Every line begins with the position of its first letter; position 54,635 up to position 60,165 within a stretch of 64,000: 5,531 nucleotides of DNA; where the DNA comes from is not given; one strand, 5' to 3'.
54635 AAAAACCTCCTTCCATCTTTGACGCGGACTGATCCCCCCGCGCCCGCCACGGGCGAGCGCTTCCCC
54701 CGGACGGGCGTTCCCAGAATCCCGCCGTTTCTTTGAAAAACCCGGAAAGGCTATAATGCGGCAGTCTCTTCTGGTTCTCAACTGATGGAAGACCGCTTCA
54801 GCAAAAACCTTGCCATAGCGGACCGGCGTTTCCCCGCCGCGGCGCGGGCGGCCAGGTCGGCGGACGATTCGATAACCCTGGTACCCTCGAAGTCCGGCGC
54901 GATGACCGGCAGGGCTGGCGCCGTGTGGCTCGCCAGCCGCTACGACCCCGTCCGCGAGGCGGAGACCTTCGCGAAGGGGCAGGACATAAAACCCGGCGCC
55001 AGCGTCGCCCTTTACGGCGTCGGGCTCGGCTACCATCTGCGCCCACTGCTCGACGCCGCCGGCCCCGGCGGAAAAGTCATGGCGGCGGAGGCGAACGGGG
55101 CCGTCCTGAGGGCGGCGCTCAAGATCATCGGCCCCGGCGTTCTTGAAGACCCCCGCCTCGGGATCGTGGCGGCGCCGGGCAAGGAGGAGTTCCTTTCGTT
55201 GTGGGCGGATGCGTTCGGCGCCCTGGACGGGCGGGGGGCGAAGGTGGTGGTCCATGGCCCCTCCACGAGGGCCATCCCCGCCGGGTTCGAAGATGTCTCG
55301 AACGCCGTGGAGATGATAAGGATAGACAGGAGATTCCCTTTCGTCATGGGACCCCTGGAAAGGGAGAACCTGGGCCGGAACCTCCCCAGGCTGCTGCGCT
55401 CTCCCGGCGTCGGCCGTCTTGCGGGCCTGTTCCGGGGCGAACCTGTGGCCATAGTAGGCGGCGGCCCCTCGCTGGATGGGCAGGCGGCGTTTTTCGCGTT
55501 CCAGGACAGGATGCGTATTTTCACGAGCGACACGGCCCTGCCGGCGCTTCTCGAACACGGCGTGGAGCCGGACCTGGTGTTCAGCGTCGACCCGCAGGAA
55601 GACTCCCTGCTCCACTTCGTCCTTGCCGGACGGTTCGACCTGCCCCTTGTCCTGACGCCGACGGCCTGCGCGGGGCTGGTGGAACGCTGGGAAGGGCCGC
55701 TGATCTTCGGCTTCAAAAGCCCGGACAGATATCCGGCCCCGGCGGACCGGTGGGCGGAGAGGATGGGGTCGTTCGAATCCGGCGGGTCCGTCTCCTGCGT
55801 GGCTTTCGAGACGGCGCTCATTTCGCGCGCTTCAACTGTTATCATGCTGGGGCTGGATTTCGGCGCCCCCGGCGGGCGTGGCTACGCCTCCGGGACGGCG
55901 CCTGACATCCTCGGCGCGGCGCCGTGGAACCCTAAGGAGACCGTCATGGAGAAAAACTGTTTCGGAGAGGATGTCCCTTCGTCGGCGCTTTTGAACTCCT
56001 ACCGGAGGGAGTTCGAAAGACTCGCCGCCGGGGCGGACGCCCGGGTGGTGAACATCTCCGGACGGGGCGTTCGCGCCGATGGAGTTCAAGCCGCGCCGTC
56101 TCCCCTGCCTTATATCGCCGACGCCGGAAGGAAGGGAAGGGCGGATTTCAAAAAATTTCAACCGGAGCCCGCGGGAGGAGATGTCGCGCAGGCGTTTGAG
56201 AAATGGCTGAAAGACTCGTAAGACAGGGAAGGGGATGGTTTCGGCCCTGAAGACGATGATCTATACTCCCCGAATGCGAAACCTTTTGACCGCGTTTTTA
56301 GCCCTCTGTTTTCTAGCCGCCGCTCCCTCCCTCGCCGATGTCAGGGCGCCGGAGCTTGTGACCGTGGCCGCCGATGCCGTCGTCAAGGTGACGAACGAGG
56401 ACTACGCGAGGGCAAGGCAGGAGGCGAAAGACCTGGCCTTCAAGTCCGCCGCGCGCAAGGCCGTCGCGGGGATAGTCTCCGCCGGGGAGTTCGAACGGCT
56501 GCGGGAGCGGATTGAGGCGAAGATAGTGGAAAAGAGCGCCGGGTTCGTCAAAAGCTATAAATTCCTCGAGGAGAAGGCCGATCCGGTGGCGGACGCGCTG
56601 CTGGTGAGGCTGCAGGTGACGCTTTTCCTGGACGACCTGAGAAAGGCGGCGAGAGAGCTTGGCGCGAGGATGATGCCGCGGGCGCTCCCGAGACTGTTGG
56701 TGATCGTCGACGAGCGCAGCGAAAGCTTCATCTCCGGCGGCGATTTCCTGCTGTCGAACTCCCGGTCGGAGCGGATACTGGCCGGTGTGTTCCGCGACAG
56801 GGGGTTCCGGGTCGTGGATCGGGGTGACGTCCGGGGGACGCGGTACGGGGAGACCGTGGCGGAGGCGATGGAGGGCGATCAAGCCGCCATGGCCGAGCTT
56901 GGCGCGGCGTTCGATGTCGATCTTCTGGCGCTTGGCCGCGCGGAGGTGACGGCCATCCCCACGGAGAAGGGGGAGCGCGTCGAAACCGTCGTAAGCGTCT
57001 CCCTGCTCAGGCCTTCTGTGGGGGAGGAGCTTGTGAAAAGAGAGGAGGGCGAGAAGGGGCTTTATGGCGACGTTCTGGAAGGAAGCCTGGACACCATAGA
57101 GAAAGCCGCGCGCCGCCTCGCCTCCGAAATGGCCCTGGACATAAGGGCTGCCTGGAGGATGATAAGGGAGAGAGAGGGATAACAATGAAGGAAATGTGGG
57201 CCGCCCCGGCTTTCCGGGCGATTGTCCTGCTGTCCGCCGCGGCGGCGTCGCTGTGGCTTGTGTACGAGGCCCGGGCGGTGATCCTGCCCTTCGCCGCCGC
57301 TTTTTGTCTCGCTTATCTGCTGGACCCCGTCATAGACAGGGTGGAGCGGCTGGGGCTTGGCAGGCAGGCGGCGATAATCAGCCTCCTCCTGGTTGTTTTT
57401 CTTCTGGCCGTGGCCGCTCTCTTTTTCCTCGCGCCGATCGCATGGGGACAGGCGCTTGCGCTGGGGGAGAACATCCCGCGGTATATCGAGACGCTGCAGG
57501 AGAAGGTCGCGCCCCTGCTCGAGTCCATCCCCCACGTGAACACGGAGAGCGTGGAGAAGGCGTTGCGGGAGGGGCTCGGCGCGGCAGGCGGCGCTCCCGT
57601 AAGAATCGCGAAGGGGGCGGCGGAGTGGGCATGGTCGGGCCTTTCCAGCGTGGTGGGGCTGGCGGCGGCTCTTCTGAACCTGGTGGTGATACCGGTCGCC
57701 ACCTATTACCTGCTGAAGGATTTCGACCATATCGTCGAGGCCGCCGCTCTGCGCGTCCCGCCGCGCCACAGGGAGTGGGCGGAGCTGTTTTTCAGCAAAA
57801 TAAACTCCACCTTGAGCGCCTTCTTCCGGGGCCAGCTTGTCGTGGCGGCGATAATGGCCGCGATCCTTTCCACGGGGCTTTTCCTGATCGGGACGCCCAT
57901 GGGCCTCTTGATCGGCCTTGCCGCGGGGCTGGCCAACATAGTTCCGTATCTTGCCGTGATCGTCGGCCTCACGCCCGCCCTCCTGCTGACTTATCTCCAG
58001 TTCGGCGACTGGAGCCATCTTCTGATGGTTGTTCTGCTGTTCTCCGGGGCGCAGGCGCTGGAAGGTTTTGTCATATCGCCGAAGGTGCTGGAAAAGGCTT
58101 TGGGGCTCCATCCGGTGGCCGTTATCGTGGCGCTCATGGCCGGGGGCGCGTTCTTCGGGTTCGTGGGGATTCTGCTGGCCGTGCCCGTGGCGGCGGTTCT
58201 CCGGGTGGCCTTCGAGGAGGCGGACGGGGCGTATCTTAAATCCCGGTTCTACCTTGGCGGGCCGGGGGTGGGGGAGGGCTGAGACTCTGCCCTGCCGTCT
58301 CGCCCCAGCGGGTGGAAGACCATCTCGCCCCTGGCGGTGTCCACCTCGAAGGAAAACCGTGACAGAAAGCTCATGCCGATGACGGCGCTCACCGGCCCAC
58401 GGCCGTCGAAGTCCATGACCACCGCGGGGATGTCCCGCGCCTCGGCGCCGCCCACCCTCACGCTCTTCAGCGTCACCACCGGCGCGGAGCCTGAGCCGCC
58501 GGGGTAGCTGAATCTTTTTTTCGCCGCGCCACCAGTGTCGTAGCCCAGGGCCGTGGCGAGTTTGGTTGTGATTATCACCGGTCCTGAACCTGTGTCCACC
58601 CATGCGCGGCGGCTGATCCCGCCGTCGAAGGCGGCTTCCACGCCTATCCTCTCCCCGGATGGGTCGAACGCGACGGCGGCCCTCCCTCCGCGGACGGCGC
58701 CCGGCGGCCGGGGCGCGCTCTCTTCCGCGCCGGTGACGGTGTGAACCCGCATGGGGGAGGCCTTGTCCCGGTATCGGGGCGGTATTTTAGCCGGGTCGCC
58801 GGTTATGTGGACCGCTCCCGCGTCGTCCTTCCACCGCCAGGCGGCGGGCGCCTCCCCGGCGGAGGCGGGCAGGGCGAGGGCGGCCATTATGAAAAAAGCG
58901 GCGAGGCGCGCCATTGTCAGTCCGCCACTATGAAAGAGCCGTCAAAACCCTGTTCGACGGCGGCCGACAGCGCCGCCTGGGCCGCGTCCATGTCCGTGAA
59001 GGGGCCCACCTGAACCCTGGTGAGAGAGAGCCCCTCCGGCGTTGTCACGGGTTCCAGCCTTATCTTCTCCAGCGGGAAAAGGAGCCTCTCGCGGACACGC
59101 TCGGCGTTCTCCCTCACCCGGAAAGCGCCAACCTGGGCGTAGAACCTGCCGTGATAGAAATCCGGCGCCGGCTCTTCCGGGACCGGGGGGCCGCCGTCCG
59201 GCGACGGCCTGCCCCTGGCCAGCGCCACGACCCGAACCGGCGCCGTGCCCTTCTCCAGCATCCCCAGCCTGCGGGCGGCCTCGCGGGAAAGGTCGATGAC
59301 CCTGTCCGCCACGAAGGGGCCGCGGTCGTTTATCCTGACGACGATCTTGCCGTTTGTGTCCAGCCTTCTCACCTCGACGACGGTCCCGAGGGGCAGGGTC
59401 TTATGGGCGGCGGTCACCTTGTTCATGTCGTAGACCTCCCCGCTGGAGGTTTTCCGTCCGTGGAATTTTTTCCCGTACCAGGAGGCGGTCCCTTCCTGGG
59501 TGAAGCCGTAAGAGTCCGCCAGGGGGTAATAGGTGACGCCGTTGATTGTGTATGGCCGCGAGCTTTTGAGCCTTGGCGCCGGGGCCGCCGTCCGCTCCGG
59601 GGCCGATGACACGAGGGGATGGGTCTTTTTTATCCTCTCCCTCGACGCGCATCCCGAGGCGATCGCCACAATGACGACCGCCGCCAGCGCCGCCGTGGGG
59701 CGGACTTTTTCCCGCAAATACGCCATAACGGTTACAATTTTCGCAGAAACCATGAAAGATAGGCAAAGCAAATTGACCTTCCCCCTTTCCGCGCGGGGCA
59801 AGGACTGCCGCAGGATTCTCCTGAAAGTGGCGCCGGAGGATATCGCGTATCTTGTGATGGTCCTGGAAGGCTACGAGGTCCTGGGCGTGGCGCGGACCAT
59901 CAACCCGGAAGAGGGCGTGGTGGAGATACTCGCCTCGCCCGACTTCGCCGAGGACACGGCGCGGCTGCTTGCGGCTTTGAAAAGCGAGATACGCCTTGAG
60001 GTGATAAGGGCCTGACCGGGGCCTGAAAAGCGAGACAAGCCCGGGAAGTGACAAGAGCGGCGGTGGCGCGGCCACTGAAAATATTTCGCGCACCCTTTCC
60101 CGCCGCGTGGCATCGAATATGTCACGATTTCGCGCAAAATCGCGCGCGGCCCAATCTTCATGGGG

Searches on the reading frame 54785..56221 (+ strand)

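Call 25: search_protein_families(library=pfam, proteins=[window:54785-56221:+], max_evalue=0.0001)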
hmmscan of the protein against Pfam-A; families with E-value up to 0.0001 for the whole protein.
window:54785-56221:+ (478 aa): 1 family
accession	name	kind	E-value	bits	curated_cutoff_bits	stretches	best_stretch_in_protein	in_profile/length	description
PF01973.23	MptE-like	-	1.5e-29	103.4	34.6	1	195-361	2-168/171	6-hydroxymethylpterin diphosphokinase MptE-like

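Call 77: search_protein_families(library=ncbifam, proteins=[window:54785-56221:+], max_evalue=0.00001)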
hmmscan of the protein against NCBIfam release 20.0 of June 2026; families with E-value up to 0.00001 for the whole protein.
window:54785-56221:+ (478 aa): 0 families

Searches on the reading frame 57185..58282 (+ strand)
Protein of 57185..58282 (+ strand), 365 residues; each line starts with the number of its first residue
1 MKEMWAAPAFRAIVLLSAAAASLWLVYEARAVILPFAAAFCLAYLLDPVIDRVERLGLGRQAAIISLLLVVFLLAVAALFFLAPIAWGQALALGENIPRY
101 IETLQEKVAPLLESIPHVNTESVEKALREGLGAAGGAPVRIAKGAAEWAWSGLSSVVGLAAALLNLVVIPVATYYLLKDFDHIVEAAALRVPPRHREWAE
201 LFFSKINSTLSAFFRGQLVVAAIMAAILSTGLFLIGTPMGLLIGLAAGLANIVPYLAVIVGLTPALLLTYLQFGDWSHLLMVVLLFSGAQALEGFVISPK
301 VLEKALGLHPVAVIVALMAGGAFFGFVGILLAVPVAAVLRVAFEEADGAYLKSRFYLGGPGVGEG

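Call 25: search_protein_families(library=pfam, proteins=[window:57185-58282:+], max_evalue=0.0001)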
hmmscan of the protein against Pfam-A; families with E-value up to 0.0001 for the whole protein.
window:57185-58282:+ (365 aa): 1 family
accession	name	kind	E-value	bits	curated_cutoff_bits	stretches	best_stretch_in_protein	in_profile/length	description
PF01594.21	AI-2E_transport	-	8.9e-58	196.4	34.3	1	15-345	3-325/327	AI-2E family transporter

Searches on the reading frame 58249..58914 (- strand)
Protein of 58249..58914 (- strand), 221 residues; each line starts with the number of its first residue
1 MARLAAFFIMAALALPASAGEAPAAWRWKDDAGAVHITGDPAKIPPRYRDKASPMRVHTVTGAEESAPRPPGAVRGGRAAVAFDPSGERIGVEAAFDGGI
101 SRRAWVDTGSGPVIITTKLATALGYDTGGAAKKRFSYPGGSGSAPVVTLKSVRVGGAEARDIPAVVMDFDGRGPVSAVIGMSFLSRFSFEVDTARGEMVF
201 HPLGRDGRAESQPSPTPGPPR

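Call 75: search_protein_families(library=pfam, proteins=[window:58249-58914:-], max_evalue=0.001)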
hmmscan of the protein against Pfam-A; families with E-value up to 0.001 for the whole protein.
window:58249-58914:- (221 aa): 3 families
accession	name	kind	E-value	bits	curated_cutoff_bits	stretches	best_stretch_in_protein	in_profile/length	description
PF13650.11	Asp_protease_2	-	9.5e-15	55.5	24.3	1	93-183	2-90/90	Aspartyl protease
PF13975.11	gag-asp_proteas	-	4.2e-14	53.4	28.2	1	97-186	6-92/92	gag-polyprotein putative aspartyl protease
PF13511.11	DUF4124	-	0.00034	21.2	22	1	12-71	2-54/56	Domain of unknown function (DUF4124)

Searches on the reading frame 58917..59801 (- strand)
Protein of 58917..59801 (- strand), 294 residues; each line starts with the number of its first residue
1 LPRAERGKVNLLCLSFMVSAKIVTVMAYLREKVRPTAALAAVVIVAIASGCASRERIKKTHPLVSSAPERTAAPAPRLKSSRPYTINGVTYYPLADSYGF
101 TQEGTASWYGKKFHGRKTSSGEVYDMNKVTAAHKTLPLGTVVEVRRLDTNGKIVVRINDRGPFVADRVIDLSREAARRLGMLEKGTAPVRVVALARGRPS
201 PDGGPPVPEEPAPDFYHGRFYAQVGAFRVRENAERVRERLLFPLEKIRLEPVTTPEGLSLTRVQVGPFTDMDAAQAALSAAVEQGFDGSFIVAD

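Call 25: search_protein_families(library=pfam, proteins=[window:58917-59801:-], max_evalue=0.0001)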
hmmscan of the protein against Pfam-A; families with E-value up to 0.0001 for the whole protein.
window:58917-59801:- (294 aa): 2 families
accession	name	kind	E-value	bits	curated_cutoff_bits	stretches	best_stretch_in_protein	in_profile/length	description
PF03330.24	DPBB_1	-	3.2e-28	98.2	28.8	1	101-191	1-83/83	Lytic transglycolase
PF05036.18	SPOR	-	1.2e-11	45.2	21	1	217-291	2-75/76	SPOR domain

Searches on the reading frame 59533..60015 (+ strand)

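Call 75: search_protein_families(library=pfam, proteins=[window:59533-60015:+], max_evalue=0.001)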
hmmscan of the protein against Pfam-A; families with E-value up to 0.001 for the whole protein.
window:59533-60015:+ (160 aa): 1 family
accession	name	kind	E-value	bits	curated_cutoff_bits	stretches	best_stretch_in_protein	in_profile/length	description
PF16256.10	DUF4911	-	7.3e-17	61.6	29.3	1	97-153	1-57/57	Domain of unknown function (DUF4911)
